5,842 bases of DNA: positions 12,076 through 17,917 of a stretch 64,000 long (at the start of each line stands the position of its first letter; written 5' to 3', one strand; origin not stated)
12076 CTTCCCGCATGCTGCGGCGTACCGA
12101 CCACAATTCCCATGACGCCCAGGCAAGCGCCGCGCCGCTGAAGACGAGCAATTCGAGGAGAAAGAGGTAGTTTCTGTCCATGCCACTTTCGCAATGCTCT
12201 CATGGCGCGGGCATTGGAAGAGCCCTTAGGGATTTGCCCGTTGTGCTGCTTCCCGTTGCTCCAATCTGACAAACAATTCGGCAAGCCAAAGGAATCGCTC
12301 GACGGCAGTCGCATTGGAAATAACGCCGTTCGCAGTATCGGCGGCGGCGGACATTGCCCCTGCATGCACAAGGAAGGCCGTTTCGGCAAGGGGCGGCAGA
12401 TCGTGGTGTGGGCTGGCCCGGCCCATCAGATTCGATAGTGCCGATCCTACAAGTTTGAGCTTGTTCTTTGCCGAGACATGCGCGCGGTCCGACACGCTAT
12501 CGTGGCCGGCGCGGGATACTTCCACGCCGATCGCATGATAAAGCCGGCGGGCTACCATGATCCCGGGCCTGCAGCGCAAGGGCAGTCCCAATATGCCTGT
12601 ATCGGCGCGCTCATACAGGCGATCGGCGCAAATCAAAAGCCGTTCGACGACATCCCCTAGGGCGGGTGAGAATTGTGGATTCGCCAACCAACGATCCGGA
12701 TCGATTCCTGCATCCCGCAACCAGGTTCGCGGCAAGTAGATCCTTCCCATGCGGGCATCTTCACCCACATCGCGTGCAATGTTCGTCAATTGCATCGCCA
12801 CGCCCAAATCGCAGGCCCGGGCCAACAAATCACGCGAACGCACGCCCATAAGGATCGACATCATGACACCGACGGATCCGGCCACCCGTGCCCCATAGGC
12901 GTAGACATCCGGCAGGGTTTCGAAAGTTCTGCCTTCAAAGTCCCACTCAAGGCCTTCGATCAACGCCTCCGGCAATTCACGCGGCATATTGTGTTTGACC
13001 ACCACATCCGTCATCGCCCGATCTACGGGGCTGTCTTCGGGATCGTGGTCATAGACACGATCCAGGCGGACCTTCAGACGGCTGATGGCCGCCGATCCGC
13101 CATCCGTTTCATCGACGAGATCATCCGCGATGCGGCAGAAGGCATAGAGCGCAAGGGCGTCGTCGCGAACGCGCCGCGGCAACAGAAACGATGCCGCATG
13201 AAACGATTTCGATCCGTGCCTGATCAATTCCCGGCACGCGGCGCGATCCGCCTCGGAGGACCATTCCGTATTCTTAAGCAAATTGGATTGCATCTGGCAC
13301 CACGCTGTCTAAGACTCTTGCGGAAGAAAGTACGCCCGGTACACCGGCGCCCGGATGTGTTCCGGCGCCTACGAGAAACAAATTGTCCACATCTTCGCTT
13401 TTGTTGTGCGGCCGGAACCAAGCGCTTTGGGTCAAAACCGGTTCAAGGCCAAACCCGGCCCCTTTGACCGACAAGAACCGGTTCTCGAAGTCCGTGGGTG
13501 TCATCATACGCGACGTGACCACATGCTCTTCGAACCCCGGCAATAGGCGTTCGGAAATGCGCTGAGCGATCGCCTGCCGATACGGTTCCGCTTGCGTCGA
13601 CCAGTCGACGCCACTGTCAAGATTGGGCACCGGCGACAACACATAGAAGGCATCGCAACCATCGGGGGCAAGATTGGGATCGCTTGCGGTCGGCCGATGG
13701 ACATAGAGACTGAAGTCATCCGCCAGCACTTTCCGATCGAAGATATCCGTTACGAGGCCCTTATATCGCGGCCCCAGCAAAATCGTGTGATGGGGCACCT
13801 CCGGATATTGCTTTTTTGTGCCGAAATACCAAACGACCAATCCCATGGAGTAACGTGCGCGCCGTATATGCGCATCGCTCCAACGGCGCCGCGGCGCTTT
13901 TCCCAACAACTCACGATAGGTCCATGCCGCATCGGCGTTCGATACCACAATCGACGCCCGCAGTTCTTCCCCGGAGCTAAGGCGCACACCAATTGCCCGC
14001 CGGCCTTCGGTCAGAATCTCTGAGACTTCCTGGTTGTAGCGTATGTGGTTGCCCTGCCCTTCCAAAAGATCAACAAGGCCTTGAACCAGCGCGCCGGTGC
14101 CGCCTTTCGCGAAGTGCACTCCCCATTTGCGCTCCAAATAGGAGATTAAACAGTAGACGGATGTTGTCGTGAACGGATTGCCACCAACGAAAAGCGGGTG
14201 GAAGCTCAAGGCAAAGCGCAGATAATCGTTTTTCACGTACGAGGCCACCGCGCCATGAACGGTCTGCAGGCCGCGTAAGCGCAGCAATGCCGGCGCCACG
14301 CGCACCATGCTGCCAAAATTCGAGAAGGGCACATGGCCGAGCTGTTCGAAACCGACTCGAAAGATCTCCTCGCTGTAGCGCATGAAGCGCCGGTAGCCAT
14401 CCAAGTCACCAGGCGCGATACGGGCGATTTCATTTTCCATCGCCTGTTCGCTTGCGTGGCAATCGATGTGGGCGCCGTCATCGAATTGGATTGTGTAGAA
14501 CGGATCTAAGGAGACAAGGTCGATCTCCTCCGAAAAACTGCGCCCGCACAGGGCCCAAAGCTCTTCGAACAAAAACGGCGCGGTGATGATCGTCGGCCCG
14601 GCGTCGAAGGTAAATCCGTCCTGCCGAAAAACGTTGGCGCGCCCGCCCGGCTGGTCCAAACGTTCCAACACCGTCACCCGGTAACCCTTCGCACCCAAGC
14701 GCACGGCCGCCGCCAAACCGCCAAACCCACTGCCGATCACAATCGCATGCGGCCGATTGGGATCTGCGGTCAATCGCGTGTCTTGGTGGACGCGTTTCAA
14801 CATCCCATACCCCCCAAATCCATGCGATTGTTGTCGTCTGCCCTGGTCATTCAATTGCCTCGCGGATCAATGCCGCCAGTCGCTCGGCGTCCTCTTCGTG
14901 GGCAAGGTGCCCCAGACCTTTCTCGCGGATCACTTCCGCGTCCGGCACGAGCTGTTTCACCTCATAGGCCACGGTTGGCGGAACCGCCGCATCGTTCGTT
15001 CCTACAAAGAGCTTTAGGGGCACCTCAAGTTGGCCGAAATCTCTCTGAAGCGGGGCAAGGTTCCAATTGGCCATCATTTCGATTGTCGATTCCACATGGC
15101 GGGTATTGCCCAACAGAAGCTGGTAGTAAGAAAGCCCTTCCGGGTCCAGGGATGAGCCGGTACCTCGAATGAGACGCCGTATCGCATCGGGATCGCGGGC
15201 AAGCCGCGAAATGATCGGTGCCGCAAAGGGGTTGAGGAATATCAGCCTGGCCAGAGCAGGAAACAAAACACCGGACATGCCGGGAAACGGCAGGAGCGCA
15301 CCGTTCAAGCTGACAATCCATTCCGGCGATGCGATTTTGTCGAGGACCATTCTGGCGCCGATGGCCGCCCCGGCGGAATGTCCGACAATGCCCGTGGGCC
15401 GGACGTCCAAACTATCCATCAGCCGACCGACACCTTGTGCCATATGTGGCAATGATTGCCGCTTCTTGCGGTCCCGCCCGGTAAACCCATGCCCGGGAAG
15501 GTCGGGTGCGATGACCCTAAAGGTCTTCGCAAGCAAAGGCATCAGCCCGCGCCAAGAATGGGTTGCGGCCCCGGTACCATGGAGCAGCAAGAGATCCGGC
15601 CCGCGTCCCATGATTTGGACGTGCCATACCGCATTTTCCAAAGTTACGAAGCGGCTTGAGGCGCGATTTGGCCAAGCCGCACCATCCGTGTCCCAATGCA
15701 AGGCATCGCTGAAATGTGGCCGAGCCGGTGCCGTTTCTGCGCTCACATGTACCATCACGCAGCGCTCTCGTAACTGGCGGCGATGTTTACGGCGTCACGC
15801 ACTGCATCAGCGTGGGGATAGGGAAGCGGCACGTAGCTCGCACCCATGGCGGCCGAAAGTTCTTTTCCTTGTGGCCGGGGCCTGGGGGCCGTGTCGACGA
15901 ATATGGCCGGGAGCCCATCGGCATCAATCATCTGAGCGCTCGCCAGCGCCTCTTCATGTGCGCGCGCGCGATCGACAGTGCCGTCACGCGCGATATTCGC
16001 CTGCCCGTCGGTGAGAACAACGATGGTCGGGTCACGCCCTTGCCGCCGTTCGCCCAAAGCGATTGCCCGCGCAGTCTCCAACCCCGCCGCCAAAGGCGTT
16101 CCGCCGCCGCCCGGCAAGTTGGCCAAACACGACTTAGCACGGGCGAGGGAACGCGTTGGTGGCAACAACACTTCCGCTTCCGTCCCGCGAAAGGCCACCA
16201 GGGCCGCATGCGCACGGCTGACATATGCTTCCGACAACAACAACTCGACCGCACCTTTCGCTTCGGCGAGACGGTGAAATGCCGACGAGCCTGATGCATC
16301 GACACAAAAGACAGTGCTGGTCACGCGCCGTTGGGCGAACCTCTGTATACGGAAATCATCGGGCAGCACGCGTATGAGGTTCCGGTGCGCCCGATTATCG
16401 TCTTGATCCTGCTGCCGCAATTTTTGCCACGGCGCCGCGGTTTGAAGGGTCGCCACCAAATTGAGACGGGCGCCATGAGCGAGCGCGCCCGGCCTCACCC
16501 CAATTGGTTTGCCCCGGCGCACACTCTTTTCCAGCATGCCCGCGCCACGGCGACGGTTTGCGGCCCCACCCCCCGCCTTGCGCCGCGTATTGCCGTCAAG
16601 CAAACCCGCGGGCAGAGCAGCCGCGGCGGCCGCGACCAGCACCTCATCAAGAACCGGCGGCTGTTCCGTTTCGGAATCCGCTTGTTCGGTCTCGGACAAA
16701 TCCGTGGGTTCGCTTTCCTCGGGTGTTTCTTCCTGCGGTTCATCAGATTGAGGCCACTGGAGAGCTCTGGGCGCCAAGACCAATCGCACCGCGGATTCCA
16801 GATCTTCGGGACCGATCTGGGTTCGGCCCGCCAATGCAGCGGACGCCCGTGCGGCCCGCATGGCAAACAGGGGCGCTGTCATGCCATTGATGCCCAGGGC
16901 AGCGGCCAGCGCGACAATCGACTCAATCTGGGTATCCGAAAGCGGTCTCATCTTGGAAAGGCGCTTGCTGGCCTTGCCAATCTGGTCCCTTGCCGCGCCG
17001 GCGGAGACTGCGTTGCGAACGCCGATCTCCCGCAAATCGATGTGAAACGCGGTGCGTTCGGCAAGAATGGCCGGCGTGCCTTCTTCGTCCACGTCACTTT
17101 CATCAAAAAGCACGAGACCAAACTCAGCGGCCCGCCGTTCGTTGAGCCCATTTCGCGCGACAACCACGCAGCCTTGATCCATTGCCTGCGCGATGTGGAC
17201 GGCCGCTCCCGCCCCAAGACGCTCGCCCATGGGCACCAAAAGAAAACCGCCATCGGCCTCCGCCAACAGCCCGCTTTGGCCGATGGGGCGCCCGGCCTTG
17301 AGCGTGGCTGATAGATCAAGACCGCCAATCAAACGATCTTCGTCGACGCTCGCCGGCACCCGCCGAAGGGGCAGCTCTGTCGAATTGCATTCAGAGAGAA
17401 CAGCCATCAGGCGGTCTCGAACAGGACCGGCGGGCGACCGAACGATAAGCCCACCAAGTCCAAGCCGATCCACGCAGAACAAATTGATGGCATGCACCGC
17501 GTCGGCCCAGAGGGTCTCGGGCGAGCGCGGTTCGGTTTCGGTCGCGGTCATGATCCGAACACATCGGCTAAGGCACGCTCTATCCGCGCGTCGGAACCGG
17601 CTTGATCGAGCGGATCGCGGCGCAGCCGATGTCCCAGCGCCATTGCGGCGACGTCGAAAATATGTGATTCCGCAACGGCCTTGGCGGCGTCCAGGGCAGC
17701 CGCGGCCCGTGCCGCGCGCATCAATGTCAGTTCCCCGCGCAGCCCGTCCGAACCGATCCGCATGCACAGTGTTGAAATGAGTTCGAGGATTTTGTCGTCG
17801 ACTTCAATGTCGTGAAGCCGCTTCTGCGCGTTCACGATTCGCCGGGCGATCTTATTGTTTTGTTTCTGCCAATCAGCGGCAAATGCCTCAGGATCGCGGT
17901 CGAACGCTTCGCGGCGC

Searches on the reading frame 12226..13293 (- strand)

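Call 79: search_protein_families(library=pfam, proteins=[window:12226-13293:-], max_evalue=0.00001)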
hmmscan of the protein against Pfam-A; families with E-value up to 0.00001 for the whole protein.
window:12226-13293:- (355 aa): 1 family
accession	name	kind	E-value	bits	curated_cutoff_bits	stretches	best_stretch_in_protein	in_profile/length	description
PF00494.24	SQS_PSY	-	3.9e-70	237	26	1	24-275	1-261/263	Squalene/phytoene synthase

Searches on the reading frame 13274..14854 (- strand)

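Call 79: search_protein_families(library=pfam, proteins=[window:13274-14854:-], max_evalue=0.00001)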
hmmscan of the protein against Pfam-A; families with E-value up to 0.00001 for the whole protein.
window:13274-14854:- (526 aa): 4 families
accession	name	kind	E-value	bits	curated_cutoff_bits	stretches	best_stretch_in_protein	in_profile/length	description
PF01593.30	Amino_oxidase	-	2.7e-37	129.6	19.8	1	45-513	2-436/443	Flavin containing amine oxidoreductase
PF13450.12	NAD_binding_8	-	1.4e-15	57.7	21.9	1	39-103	1-65/68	NAD(P)-binding Rossmann-like domain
PF01266.30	DAO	-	1.9e-12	47.9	27.9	0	37-72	2-37/353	FAD dependent oxidoreductase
PF00890.30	FAD_binding_2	-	4.2e-06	26.7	20.4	0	37-73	2-37/414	FAD binding domain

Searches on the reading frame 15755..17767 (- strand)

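Call 79: search_protein_families(library=pfam, proteins=[window:15755-17767:-], max_evalue=0.00001)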
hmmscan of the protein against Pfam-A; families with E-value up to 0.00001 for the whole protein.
window:15755-17767:- (670 aa): 2 families
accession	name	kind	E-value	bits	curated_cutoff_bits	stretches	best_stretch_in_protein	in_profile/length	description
PF17863.7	AAA_lid_2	-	2.4e-17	62.9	22.7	1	282-350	2-72/74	AAA lid domain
PF13519.12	VWA_2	-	7.8e-16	59.1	27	1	485-589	1-107/107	von Willebrand factor type A domain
